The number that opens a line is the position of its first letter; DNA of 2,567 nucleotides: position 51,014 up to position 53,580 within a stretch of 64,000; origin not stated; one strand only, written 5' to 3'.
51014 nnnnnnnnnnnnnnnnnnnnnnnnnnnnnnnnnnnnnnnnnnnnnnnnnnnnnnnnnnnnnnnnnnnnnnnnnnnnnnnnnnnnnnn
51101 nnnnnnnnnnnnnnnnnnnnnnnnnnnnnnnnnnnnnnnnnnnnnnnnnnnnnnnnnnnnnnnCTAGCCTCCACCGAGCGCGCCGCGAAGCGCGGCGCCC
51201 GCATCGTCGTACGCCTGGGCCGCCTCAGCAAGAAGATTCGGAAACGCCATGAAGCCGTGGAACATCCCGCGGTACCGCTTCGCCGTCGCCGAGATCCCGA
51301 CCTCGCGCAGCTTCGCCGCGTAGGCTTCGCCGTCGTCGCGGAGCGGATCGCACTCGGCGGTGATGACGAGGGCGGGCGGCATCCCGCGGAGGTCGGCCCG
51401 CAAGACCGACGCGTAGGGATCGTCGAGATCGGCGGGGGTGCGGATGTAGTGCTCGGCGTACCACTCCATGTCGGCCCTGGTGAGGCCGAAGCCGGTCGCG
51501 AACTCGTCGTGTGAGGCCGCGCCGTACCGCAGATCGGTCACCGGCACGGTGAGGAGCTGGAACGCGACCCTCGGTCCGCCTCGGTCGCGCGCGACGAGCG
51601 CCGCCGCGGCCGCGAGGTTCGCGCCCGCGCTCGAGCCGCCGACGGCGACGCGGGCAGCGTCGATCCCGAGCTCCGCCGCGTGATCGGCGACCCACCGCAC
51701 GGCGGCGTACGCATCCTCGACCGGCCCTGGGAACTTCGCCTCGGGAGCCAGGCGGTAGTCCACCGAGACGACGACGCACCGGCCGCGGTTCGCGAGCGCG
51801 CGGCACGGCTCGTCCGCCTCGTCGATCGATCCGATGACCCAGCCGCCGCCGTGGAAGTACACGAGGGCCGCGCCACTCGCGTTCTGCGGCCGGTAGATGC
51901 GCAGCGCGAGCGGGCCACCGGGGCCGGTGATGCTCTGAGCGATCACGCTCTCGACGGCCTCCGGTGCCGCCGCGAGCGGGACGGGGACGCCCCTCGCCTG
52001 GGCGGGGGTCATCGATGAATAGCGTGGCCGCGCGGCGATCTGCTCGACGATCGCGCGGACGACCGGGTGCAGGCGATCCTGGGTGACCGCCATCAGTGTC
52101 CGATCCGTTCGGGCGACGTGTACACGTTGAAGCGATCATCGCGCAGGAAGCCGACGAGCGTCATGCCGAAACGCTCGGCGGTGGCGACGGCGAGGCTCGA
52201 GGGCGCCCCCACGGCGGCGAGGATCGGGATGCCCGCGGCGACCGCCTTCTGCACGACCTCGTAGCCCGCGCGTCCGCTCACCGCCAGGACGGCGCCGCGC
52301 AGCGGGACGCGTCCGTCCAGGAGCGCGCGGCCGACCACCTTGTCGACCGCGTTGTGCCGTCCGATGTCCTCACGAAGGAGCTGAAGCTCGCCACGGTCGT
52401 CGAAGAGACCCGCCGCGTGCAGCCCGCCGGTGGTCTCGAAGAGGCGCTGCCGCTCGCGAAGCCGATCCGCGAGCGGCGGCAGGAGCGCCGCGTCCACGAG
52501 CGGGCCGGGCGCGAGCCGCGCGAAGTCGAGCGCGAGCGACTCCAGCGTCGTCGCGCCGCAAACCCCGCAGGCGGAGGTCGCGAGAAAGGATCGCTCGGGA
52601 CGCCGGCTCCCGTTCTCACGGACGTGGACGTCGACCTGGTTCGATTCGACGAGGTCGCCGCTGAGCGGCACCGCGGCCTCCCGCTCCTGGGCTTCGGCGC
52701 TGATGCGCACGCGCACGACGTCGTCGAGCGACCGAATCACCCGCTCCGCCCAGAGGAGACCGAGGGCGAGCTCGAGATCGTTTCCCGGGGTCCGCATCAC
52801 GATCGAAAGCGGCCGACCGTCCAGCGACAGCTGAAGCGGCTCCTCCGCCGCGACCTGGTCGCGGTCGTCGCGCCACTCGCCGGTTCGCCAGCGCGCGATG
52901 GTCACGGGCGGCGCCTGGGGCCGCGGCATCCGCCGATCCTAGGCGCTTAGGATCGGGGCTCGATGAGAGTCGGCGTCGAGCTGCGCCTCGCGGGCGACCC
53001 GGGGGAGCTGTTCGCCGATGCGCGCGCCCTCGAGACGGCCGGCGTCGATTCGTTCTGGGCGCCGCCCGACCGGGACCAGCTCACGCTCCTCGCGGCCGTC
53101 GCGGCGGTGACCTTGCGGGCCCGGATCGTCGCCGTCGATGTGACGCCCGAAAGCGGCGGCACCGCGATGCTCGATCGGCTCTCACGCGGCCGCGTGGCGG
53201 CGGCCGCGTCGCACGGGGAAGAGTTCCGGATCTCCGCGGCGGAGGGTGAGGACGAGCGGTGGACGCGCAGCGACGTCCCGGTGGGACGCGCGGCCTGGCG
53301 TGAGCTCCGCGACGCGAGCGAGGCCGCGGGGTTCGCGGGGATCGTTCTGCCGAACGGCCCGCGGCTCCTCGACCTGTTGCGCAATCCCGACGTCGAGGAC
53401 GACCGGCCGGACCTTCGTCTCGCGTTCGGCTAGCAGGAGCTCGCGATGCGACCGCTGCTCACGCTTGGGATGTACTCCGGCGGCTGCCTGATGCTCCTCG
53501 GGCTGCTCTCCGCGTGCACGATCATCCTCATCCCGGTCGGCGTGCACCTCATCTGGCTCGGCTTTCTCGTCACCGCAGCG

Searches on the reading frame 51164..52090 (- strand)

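Call 8: search_protein_families(library=pfam, proteins=[window:51164-52090:-])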
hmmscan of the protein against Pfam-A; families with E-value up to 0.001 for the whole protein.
window:51164-52090:- (308 aa): 5 families
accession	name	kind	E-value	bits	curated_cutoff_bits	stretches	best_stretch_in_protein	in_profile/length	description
PF07859.19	Abhydrolase_3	-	1.6e-77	260.4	25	1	76-281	1-209/210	alpha/beta hydrolase fold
PF20434.5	BD-FAE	-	1.4e-23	84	26.8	1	64-168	2-111/215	BD-FAE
PF00135.34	COesterase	-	4.7e-14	52.7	27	1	61-166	86-203/515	Carboxylesterase family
PF12697.13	Abhydrolase_6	-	2.6e-05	25.4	26.3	1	76-256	1-178/217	Alpha/beta hydrolase family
PF00326.27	Peptidase_S9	-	0.00026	21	22.6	1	124-282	45-191/213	Prolyl oligopeptidase family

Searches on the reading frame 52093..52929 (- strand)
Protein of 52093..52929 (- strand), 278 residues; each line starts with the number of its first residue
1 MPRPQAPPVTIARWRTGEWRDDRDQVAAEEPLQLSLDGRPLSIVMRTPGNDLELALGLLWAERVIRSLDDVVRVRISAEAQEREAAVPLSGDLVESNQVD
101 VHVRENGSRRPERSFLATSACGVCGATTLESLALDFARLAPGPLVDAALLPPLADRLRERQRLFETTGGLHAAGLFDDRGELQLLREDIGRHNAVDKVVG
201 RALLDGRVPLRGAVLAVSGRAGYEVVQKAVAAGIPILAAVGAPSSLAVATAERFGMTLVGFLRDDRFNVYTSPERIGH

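Call 8: search_protein_families(library=pfam, proteins=[window:52093-52926:-])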
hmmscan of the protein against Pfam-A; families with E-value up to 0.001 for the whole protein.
window:52093-52926:- (277 aa): 1 family
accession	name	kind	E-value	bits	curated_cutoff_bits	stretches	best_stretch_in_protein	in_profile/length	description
PF02634.21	FdhD-NarQ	-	2.8e-66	224.1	27.2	1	26-275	1-236/237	FdhD/NarQ family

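Call 17: find_encoding_contigs(protein=window:52093-52929:-, flank=10000, max_places=6)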
Protein window:52093-52929:- (278 aa): 23 contigs read that carry it; 6 places shown.
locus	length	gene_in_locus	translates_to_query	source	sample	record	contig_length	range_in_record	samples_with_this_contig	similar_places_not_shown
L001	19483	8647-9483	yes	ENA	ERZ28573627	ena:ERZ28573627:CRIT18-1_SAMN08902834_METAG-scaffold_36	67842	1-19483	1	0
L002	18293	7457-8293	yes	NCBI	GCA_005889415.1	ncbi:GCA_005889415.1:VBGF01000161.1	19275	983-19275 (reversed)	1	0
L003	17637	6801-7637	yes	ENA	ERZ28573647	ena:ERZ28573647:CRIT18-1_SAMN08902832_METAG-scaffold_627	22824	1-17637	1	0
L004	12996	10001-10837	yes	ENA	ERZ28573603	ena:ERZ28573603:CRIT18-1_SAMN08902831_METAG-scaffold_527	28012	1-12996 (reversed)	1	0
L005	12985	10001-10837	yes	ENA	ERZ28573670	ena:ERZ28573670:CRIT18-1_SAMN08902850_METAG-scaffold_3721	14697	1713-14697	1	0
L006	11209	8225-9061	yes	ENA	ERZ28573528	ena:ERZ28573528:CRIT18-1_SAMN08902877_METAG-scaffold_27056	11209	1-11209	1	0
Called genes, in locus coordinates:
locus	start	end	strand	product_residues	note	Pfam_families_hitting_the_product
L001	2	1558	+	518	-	?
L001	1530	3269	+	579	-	PF08020:DUF1706 (faint), PF11716:MDMPI_N, PF12867:DinB_2, PF11716:MDMPI_N (weak)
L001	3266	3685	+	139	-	PF02310:B12-binding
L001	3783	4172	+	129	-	-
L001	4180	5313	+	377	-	PF02771:Acyl-CoA_dh_N, PF02770:Acyl-CoA_dh_M, PF00441:Acyl-CoA_dh_1, PF22924:ACOX_C_alpha1 (faint), PF08028:Acyl-CoA_dh_2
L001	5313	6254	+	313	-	PF03308:MeaB, PF00009:GTP_EFTU (faint), PF02492:cobW (weak)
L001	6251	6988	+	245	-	PF00753:Lactamase_B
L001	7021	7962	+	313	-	PF07681:DoxX (faint)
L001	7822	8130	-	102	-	-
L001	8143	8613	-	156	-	-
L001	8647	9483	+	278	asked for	PF02634:FdhD-NarQ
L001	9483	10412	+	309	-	PF00135:COesterase, PF20434:BD-FAE, PF07859:Abhydrolase_3, PF12697:Abhydrolase_6 (faint)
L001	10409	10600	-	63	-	PF04964:Flp_Fap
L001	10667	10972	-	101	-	PF20058:DUF6457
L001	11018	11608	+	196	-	PF04879:Molybdop_Fe4S4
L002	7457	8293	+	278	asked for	PF02634:FdhD-NarQ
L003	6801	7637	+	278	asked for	PF02634:FdhD-NarQ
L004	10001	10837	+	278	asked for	PF02634:FdhD-NarQ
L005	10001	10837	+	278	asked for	PF02634:FdhD-NarQ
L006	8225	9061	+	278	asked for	PF02634:FdhD-NarQ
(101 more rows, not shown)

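Call 55: list_cluster_members(proteins=[P0258, P0255, P0163, P0211, P0267, P0202, P0183, P0236, P0204, window:52093-52929:-])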
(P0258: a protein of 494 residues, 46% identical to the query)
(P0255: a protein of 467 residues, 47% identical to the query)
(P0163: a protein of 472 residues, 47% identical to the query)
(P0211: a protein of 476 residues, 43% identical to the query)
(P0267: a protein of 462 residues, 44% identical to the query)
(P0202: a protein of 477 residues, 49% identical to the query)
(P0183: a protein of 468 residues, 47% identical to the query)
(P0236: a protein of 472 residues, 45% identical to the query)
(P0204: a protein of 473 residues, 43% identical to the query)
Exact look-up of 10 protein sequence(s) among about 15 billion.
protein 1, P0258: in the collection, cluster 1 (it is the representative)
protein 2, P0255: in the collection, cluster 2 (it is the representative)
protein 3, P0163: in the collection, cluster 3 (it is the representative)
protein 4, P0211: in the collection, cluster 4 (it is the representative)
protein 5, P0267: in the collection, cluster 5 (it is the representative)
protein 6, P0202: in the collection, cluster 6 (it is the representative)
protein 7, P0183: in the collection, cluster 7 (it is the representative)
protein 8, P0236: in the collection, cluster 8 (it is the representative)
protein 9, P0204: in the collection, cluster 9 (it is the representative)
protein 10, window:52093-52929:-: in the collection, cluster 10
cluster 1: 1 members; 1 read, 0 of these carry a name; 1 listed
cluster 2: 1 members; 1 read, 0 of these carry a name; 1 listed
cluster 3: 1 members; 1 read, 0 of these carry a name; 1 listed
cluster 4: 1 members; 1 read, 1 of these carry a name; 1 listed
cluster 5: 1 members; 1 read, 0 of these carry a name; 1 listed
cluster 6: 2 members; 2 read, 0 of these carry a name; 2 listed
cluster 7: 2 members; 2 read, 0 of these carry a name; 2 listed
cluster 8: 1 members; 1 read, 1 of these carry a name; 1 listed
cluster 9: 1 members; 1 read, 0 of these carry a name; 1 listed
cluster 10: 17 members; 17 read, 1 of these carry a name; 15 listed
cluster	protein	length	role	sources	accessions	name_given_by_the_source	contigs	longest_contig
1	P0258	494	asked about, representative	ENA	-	-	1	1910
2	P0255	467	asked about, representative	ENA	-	-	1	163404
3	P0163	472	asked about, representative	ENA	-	-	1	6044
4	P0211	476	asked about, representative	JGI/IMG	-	L-seryl-tRNA(Ser) seleniumtransferase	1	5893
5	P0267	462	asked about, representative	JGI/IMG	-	-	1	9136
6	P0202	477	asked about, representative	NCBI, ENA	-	-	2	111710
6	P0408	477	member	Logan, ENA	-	-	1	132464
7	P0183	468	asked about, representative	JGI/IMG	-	-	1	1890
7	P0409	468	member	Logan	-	-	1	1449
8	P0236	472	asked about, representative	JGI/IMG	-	L-seryl-tRNA(Ser) seleniumtransferase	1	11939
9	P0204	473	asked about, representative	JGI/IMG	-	-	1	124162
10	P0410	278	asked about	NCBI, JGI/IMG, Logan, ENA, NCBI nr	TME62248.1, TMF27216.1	MAG: formate dehydrogenase accessory sulfurtransferase FdhD [Chloroflexi bacterium] | MAG: formate dehydrogenase accessory sulfurtransferase FdhD [Chloroflexota bacterium]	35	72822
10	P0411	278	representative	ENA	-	-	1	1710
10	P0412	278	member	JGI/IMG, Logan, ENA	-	-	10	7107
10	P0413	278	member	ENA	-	-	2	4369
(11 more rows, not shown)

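Call 78: search_protein_families(library=ncbifam, proteins=[window:52093-52926:-], max_evalue=0.00001)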
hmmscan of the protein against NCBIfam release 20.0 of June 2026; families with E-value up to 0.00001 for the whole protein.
window:52093-52926:- (277 aa): 2 families
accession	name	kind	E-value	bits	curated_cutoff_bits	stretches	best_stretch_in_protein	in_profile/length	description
NF001943.0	PRK00724.1-2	equivalog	5.4e-83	278.1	269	1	10-275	10-272/274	formate dehydrogenase accessory sulfurtransferase FdhD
TIGR00129.1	fdhD_narQ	equivalog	3.1e-51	174.1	140.9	1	22-275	2-235/237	formate dehydrogenase accessory sulfurtransferase FdhD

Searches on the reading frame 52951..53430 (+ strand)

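Call 9: search_protein_families(library=pfam, proteins=[window:52951-53430:+], max_evalue=0.01)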
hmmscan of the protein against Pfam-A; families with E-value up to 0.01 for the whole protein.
window:52951-53430:+ (160 aa): 1 family
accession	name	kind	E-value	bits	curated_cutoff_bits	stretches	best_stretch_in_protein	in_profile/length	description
PF00296.26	Bac_luciferase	-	0.0036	17.1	27.9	1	10-83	14-101/314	Luciferase-like monooxygenase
